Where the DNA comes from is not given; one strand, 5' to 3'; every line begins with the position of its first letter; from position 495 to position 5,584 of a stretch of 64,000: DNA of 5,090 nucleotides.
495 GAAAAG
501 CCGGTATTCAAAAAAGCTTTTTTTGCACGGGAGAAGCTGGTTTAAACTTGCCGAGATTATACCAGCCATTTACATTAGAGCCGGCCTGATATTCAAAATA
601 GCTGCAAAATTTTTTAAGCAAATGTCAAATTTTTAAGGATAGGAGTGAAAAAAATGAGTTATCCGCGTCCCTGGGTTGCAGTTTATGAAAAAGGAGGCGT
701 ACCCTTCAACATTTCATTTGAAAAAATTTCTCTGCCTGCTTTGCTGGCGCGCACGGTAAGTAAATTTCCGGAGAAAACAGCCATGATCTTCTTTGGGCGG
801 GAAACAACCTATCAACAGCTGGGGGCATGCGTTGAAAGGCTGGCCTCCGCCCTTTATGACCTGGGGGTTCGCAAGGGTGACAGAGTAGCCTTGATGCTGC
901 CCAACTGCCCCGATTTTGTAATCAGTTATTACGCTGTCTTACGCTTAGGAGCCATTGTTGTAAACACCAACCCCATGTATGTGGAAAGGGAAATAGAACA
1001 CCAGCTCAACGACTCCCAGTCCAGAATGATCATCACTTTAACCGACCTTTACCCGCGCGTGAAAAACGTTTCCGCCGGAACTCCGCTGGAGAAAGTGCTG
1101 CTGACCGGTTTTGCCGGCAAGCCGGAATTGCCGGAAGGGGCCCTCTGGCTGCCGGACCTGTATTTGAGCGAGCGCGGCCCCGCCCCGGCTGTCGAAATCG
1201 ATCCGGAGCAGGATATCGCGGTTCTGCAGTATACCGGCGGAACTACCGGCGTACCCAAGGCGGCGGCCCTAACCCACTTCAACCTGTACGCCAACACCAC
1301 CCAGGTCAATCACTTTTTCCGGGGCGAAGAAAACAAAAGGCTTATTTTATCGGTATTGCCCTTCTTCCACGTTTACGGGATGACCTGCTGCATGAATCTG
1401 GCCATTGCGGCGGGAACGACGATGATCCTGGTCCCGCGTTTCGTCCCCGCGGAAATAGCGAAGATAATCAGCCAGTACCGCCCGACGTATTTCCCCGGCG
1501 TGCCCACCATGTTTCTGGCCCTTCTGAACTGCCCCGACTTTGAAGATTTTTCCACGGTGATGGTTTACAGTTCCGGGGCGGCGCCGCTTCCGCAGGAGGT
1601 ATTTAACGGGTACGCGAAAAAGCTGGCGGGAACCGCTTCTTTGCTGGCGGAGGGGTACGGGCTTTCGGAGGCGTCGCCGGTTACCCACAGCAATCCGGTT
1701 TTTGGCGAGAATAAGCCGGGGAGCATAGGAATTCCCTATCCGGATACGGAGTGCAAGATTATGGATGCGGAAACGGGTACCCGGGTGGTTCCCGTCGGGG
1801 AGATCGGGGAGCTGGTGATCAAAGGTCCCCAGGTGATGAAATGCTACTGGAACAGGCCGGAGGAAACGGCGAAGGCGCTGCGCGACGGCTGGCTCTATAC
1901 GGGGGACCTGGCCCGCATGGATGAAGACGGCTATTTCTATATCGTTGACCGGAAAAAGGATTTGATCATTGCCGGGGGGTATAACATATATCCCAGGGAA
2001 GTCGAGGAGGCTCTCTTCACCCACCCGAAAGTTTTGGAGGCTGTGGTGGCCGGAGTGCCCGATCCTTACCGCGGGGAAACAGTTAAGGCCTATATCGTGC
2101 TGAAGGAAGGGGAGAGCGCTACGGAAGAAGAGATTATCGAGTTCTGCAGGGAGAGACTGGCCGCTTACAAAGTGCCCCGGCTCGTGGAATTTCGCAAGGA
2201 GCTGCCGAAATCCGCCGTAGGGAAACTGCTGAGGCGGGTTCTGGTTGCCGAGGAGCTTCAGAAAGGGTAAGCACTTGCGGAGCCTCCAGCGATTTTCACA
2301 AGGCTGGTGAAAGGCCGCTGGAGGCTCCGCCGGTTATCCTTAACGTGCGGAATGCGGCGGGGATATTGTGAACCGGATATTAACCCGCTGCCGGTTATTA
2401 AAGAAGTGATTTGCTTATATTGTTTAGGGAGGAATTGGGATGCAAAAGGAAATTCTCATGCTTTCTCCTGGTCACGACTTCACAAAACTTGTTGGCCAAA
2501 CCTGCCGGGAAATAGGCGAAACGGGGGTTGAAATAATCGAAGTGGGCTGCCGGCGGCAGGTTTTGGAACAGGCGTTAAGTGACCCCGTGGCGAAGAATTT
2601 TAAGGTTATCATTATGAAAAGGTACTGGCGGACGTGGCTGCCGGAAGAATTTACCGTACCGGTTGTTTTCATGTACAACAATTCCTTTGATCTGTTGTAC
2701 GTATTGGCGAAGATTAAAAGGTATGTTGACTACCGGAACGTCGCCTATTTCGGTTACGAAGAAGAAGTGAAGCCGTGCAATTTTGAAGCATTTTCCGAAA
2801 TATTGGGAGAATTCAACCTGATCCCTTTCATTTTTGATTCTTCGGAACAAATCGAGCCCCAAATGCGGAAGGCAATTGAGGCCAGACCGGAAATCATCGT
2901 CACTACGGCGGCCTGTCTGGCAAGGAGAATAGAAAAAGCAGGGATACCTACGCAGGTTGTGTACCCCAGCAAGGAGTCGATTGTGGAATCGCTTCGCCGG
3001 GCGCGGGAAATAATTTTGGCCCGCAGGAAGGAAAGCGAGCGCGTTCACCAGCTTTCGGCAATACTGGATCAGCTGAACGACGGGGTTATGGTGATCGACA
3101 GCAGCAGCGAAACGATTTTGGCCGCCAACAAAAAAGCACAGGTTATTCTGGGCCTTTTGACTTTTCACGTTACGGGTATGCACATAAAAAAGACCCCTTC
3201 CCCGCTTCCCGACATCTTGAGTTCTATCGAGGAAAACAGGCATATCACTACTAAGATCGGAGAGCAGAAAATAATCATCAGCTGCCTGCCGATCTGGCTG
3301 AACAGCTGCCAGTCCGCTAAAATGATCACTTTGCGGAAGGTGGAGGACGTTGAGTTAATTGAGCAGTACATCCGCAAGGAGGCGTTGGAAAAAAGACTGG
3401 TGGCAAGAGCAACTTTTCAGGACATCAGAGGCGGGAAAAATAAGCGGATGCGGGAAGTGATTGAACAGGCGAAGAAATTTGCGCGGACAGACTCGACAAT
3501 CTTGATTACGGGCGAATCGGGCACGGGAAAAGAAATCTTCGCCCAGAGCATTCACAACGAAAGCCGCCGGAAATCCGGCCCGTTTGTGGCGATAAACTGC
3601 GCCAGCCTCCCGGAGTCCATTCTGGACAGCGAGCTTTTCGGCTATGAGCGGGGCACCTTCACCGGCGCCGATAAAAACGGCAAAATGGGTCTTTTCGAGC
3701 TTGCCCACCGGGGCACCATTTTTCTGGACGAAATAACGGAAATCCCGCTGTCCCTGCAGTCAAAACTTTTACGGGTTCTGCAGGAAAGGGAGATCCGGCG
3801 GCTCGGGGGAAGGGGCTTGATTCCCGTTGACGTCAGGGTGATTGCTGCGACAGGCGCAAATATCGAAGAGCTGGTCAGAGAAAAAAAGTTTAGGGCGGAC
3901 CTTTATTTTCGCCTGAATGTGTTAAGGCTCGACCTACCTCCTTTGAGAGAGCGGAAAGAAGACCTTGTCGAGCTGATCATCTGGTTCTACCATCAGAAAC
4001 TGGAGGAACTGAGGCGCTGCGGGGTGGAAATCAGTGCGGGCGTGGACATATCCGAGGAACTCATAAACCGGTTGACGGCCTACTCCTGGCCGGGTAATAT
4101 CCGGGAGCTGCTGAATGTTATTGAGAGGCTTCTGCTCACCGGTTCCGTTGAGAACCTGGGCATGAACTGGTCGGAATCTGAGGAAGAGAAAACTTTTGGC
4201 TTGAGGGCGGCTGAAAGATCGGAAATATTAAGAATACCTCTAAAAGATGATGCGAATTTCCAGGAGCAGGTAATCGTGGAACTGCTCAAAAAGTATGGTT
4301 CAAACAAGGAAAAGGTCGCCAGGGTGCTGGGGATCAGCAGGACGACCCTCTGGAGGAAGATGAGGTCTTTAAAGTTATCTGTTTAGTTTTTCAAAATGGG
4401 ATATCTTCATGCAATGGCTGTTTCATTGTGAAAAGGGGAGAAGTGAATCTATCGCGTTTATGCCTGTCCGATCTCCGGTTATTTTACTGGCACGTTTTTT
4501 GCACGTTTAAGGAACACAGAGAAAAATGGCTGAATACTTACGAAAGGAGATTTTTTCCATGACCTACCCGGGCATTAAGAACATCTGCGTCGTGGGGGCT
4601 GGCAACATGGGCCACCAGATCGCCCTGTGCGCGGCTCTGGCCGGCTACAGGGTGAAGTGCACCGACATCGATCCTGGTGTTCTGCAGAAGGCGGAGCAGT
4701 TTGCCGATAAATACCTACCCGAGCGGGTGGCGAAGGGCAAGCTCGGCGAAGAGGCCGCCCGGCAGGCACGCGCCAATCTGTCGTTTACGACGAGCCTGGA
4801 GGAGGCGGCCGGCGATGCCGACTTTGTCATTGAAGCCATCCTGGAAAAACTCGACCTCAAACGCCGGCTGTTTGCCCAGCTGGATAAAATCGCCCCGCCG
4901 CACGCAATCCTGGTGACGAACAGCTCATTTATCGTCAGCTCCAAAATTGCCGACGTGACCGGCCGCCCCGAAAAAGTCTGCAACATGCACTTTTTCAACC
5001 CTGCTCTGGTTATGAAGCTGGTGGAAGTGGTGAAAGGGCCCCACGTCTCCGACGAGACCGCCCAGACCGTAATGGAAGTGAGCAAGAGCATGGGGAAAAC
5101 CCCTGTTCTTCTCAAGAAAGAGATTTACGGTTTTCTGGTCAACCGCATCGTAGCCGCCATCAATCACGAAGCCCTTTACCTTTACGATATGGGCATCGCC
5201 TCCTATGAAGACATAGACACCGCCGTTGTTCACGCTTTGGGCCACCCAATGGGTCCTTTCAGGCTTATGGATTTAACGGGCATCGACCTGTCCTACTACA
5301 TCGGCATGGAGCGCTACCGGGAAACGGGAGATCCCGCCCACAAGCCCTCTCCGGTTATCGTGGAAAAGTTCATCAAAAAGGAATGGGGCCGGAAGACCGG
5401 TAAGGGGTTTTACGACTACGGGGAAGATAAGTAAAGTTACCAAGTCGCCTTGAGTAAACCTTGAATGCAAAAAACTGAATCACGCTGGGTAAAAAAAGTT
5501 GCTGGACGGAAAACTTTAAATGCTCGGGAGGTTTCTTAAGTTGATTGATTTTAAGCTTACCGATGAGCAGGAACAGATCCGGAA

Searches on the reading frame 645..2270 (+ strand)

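Call 51: search_protein_families(library=pfam, proteins=[window:645-2270:+], max_evalue=0.00001)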
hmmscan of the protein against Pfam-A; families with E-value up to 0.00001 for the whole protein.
window:645-2270:+ (541 aa): 2 families
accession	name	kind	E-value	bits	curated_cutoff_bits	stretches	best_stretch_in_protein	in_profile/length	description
PF00501.34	AMP-binding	-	1.2e-96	324.3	29.9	1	35-402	2-384/384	AMP-binding enzyme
PF13193.12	AMP-binding_C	-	1.7e-22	80.5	24.5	1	452-527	1-76/76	AMP-binding enzyme C-terminal domain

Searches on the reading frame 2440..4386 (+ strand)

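Call 51: search_protein_families(library=pfam, proteins=[window:2440-4386:+], max_evalue=0.00001)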
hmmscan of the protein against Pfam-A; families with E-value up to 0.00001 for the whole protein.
window:2440-4386:+ (648 aa): 7 families
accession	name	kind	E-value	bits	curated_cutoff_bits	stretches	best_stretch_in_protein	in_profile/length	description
PF00158.32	Sigma54_activat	-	2.3e-69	232.8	20.2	1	332-497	3-167/168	Sigma-54 interaction domain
PF14532.12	Sigma54_activ_2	-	5.1e-21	75.8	25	1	332-502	2-138/138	Sigma-54 interaction domain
PF06506.16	PrpR_N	-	5.9e-16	59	29.1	1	50-198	25-167/167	Propionate catabolism activator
PF25601.1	AAA_lid_14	-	2.3e-12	47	27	1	503-568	1-60/87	AAA+ ATPase lid domain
PF02954.25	HTH_8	-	1.9e-09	37.6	22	1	607-642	5-40/42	Bacterial regulatory protein, Fis family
PF18024.7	HTH_50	-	2.7e-06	27.4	27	0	607-643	11-46/50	Helix-turn-helix domain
PF07728.20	AAA_5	-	3e-06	27.7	22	0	354-472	2-122/139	AAA domain (dynein-related subfamily)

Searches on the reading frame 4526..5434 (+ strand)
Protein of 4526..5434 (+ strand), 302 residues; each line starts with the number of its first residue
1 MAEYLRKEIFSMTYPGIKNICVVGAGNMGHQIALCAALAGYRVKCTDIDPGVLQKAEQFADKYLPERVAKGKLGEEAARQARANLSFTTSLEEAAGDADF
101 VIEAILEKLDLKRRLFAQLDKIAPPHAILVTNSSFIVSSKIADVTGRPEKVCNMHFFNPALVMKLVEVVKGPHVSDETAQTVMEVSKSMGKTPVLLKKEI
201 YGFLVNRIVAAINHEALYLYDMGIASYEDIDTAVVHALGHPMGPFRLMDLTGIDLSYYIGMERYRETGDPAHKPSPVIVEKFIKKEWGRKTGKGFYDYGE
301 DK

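Call 51: search_protein_families(library=pfam, proteins=[window:4526-5434:+], max_evalue=0.00001)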
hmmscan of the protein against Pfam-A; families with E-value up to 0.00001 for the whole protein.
window:4526-5434:+ (302 aa): 3 families
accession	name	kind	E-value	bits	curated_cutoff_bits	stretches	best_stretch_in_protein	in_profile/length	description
PF02737.24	3HCDH_N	-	1.4e-60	204.7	22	1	20-198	2-178/180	3-hydroxyacyl-CoA dehydrogenase, NAD binding domain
PF00725.27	3HCDH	-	2.6e-28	98.8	22.1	1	202-298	1-97/97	3-hydroxyacyl-CoA dehydrogenase, C-terminal domain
PF03721.20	UDPG_MGDP_dh_N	-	5.3e-06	26.6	27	1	19-102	2-81/187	UDP-glucose/GDP-mannose dehydrogenase family, NAD binding domain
